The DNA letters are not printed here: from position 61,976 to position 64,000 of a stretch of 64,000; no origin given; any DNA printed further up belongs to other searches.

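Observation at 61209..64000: Translationally coupled PD-(D/E)xK-like protein plus SF2 DEAH helicase: Hachiman-type defence candidate running off the window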

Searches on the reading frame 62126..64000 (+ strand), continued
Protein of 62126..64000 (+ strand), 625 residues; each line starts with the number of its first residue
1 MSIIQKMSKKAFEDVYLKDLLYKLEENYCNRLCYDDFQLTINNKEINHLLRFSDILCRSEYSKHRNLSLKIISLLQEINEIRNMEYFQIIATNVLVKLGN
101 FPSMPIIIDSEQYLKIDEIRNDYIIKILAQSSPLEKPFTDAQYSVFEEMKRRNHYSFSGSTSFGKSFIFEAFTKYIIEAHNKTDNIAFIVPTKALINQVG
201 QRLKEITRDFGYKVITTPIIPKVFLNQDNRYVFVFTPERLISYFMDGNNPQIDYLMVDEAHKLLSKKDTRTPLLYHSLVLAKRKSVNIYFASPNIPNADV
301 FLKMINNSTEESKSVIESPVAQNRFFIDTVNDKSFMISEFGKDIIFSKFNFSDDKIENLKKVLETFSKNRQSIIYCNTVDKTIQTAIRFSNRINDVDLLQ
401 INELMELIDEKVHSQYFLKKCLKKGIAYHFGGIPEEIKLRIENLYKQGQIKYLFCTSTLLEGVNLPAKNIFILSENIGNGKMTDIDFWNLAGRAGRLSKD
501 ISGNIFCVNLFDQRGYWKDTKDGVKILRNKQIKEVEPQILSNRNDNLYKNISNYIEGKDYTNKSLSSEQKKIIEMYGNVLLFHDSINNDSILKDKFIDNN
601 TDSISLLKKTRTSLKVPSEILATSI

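Call 78: search_protein_families(library=pfam, proteins=[L004:5773-6294:+, L004:3350-5356:-, L004:10453-15156:+, L008:7120-7704:+, L008:5128-6801:+, L009:5574-7061:+, L009:7058-8593:+, L010:6419-8506:+, L010:1193-4897:+, L001:4598-6031:+], max_evalue=0.001)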
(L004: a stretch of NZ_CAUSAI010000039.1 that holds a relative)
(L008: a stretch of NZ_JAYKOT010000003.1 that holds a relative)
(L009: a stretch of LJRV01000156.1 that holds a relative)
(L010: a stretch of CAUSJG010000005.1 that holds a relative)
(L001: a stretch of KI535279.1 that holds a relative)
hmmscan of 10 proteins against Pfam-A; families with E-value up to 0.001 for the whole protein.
L004:5773-6294:+ (174 aa): 0 families

L004:3350-5356:- (668 aa): 7 families
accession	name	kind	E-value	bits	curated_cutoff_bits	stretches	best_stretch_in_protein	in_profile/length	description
PF17757.6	UvrB_inter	-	2.2e-37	127.5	22.9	1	166-256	1-91/91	UvrB interaction domain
PF12344.14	UvrB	-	2.6e-24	85.2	27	1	558-600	1-43/43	Ultra-violet resistance protein B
PF00271.37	Helicase_C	-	8.6e-21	74.7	23.5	1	447-551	8-109/110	Helicase conserved C-terminal domain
PF04851.21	ResIII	-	1.4e-12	48.2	22.5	1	19-126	3-114/164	Type III restriction enzyme, res subunit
PF02151.25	UVR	-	1.7e-08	34.4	21.5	1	633-664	4-35/36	UvrB/uvrC motif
PF00270.35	DEAD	-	1.1e-05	25.7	26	0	24-93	4-76/167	DEAD/DEAH box helicase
PF13604.12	AAA_30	-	0.00041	20.6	27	0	35-84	14-66/191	AAA domain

L004:10453-15156:+ (1568 aa): 8 families
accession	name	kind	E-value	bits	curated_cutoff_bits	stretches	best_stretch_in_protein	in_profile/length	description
PF18135.7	Type_ISP_C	-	4.5e-84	282.9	25.9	1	1208-1543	3-342/342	Type ISP C-terminal specificity domain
PF22240.1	ISP_coupler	-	6.6e-48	162.7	27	1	707-830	1-125/126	Type ISP restriction-modification enzyme, coupler domain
PF13156.12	Mrr_cat_2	-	2.5e-36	124.8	22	1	33-154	1-126/127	Restriction endonuclease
PF04851.21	ResIII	-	1e-22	81.2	22.5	1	162-368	2-163/164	Type III restriction enzyme, res subunit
PF00271.37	Helicase_C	-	3.7e-10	40.5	23.5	1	470-581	13-108/110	Helicase conserved C-terminal domain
PF04471.18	Mrr_cat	-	1.5e-08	35.2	21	1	61-128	33-101/115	Restriction endonuclease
PF00270.35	DEAD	-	1.2e-07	32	26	1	166-368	2-161/167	DEAD/DEAH box helicase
PF07669.17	Eco57I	-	1.5e-06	28.8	25.3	1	959-1104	47-165/171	Eco57I restriction-modification methylase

L008:7120-7704:+ (195 aa): 1 family
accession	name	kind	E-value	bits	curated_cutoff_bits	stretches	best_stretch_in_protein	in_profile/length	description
PF13338.12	AbiEi_4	-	2e-09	37.8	25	1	10-48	9-48/49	Transcriptional regulator, AbiEi antitoxin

L008:5128-6801:+ (558 aa): 3 families
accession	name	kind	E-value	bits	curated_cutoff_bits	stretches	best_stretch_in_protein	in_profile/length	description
PF00239.26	Resolvase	-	1.7e-37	129.2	23.3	1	8-158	1-145/145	Resolvase, N terminal domain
PF07508.19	Recombinase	-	1e-18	67.9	21.1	1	178-291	1-101/102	Recombinase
PF13408.12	Zn_ribbon_recom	-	1.5e-12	48.1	25.3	1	309-376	1-57/58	Recombinase zinc beta ribbon domain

L009:5574-7061:+ (496 aa): 3 families
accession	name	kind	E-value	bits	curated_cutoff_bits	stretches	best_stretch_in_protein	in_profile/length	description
PF07228.17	SpoIIE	-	7.5e-37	127.6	25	1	303-490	3-191/192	Stage II sporulation protein E (SpoIIE)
PF00072.30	Response_reg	-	1.7e-05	25.4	30.2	1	112-219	3-110/111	Response regulator receiver domain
PF01895.24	PhoU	-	0.0006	20.6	23.5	0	217-260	9-52/89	PhoU domain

L009:7058-8593:+ (512 aa): 7 families
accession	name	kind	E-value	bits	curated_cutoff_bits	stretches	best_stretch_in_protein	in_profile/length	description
PF00117.34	GATase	-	1.1e-44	152.8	22.8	1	9-185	2-189/190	Glutamine amidotransferase class-I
PF00958.27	GMP_synt_C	-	2.6e-41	140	27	1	421-511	2-92/92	GMP synthase C terminal domain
PF02540.23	NAD_synthase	-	1.6e-12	47.5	21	1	199-241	5-48/242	NAD synthase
PF07722.19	Peptidase_C26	-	4.8e-09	36.7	20.5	1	68-168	100-219/219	Peptidase C26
PF03054.22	tRNA_Me_trans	-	1.2e-05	25.5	20.6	1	213-246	1-33/202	tRNA methyl transferase HUP domain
PF00764.25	Arginosuc_synth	-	0.00045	20.8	27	1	214-280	1-66/162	Arginosuccinate synthase N-terminal HUP domain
PF01507.26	PAPS_reduct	-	0.00064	20.2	22.5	0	215-289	2-74/175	Phosphoadenosine phosphosulfate reductase domain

L010:6419-8506:+ (696 aa): 7 families
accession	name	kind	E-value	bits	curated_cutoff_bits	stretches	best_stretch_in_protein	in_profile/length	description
PF00009.33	GTP_EFTU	-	4.7e-54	183.3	26.5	1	9-217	2-151/188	Elongation factor Tu GTP binding domain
PF03764.24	EFG_IV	-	1.7e-43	147.7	24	1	480-599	1-121/121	Elongation factor G, domain IV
PF14492.12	EFG_III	-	4.8e-33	113.5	27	1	405-478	1-74/75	Elongation Factor G, domain III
PF00679.30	EFG_C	-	2.1e-29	101.8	27.9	1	601-688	1-88/89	Elongation factor G C-terminus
PF03144.31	GTP_EFTU_D2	-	4.5e-19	69.1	30.3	1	325-392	1-73/73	Elongation factor Tu domain 2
PF22042.2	EF-G_D2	-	1.1e-16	61.1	27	1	311-393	2-83/84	Elongation factor G domain 2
PF16658.11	RF3_C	-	6.1e-07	29.7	40.1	1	413-494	14-95/132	Class II release factor RF3, C-terminal domain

L010:1193-4897:+ (1235 aa): 5 families
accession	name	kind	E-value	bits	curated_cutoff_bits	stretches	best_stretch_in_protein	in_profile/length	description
PF04997.17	RNA_pol_Rpb1_1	-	1.5e-72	245.1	39.7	1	12-401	3-312/312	RNA polymerase Rpb1, domain 1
PF04998.22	RNA_pol_Rpb1_5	-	8.3e-51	173.4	28.5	1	801-1118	1-257/267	RNA polymerase Rpb1, domain 5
PF00623.25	RNA_pol_Rpb1_2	-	3.2e-37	128.8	25.3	1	403-544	1-165/166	RNA polymerase Rpb1, domain 2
PF04983.23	RNA_pol_Rpb1_3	-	1.6e-22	80.6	28.9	1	548-688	1-161/162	RNA polymerase Rpb1, domain 3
PF05000.22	RNA_pol_Rpb1_4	-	3.8e-07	30.4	24.8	1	720-788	1-81/107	RNA polymerase Rpb1, domain 4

L001:4598-6031:+ (478 aa): 1 family
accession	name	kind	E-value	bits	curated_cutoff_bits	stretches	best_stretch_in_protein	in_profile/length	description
PF03432.20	Relaxase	-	1.5e-36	126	24.6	1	19-147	1-132/132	MobA/VirD2-like, nuclease domain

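Call 79: fold_search(model_id=the predicted structure, library=pdb)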
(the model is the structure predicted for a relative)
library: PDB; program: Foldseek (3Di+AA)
matches with E <= 10: 1188; with E <= 0.001: 498
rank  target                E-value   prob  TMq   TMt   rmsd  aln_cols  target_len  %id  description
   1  2va8_B                9.1e-16  1.00  0.25  0.30  19.1       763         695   17  DNA Repair Helicase Hel308 (released 2008-01-15)
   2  2va8_A                2.6e-15  1.00  0.28  0.32  19.0       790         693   17  DNA Repair Helicase Hel308 (released 2008-01-15)
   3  2zj8                  2.7e-14  1.00  0.27  0.31  19.0       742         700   18  Archaeal DNA helicase Hjm apo state in form 2 (released 2009-02-10)
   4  2zj5                  3.4e-14  1.00  0.24  0.28  15.8       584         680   19  Archaeal DNA helicase Hjm complexed with ADP in form 1 (released 2009-02-10)
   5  8zue_B                6.9e-14  1.00  0.22  0.26  21.1       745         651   17  cryo-electron microscopy (cryo-EM) structure of the Hachiman defense system from Escherichia coli (released 2025-03-26)
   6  2p6u                  1.3e-13  1.00  0.26  0.31  18.8       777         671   16  Apo structure of the Hel308 superfamily 2 helicase (released 2007-06-12)
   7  8vxy_B                2.6e-13  1.00  0.29  0.23  16.1       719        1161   14  Structure of HamA(E138A,K140A)B-plasmid DNA complex from the Escherichia coli Hachiman defense system (released 2024-03-13)
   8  2p6r_A                2.9e-13  1.00  0.26  0.31  18.7       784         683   15  Crystal structure of superfamily 2 helicase Hel308 in complex with unwound DNA (released 2007-06-12)
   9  8vxa_A                6.5e-13  1.00  0.28  0.24  16.5       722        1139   15  Structure of HamB-DNA complex, conformation 1, from the Escherichia coli Hachiman defense system (released 2024-03-13)
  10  9bh7_A                7.1e-13  1.00  0.26  0.28  16.9       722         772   15  Human DNA polymerase theta helicase domain dimer in the apo form (released 2024-05-01)
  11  9bha_B                9.1e-13  1.00  0.27  0.29  20.7       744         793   15  Human DNA polymerase theta helicase domain dimer bound to DNA in the microhomology annealed conformation (released 2024-05-01)
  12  9b15_B                1.3e-12  1.00  0.27  0.32  18.9       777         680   15  Superfamily 2 helicase Hel308 containing the beta-hairpin from DNA pol theta helicase-like domain (released 2025-03-19)
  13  5a9f                  1.9e-12  1.00  0.25  0.27  22.2       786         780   14  Crystal structure of the Helicase domain of human DNA polymerase theta in complex with ADP (released 2015-12-16)
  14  2zj2                  2.0e-12  1.00  0.25  0.31  17.2       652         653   18  Archaeal DNA helicase Hjm apo state in form 1 (released 2009-02-10)
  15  9asj_A                3.0e-12  1.00  0.26  0.30  15.2       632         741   15  Human DNA polymerase theta helicase domain in complex with AMP-PNP, dimer form (released 2024-06-26)
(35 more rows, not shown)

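Call 81: find_encoding_contigs(protein=P0002, flank=10000, max_places=3)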
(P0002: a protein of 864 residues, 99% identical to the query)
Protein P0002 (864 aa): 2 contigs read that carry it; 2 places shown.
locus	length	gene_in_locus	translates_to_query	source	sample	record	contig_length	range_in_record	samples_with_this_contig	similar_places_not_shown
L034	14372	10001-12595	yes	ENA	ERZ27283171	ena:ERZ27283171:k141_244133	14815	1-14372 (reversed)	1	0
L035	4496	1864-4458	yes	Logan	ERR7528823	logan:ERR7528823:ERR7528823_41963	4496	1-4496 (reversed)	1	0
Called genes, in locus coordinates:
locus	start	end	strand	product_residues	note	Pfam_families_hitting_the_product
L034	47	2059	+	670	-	PF08279:HTH_11 (weak), PF00874:PRD, PF00359:PTS_EIIA_2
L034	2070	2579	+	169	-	-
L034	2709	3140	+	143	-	PF03852:Vsr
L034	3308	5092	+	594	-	PF00145:DNA_methylase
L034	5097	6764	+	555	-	PF07728:AAA_5 (weak)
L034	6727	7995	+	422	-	PF09563:RE_LlaJI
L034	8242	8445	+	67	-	-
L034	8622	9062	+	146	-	-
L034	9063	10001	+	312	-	PF08878:HamA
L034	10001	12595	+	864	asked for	PF04851:ResIII, PF00270:DEAD, PF00271:Helicase_C (weak)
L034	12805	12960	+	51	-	PF00872:Transposase_mut (weak)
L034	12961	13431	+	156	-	PF00872:Transposase_mut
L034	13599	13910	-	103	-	PF13384:HTH_23 (weak)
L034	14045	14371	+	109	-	?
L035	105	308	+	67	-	-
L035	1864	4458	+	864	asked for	PF04851:ResIII, PF00270:DEAD, PF00271:Helicase_C (weak)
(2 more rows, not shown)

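Call 82: find_encoding_contigs(protein=P0012, flank=10000, max_places=3)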
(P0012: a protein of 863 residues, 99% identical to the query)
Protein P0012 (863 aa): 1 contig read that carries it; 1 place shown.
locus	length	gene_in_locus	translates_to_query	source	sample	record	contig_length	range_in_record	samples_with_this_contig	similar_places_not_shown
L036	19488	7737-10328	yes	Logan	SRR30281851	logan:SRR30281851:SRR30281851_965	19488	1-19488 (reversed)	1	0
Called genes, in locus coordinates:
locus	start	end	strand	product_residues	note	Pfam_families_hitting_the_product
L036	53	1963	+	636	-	PF00271:Helicase_C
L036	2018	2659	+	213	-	-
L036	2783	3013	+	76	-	PF13443:HTH_26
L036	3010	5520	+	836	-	PF00145:DNA_methylase, PF05175:MTS (faint)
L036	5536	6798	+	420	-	-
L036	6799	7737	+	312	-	PF08878:HamA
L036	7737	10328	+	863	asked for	PF04851:ResIII, PF00270:DEAD, PF00271:Helicase_C (weak)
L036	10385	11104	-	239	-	-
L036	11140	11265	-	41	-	-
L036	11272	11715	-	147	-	PF03432:Relaxase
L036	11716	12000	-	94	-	PF05713:MobC (weak)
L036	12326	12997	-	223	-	-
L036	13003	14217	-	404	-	-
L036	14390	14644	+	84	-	PF12840:HTH_20, PF01022:HTH_5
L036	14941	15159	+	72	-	-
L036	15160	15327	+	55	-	-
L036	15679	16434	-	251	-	PF02661:Fic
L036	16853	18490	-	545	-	PF09820:AAA-ATPase_like, PF08011:PDDEXK_9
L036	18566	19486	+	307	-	?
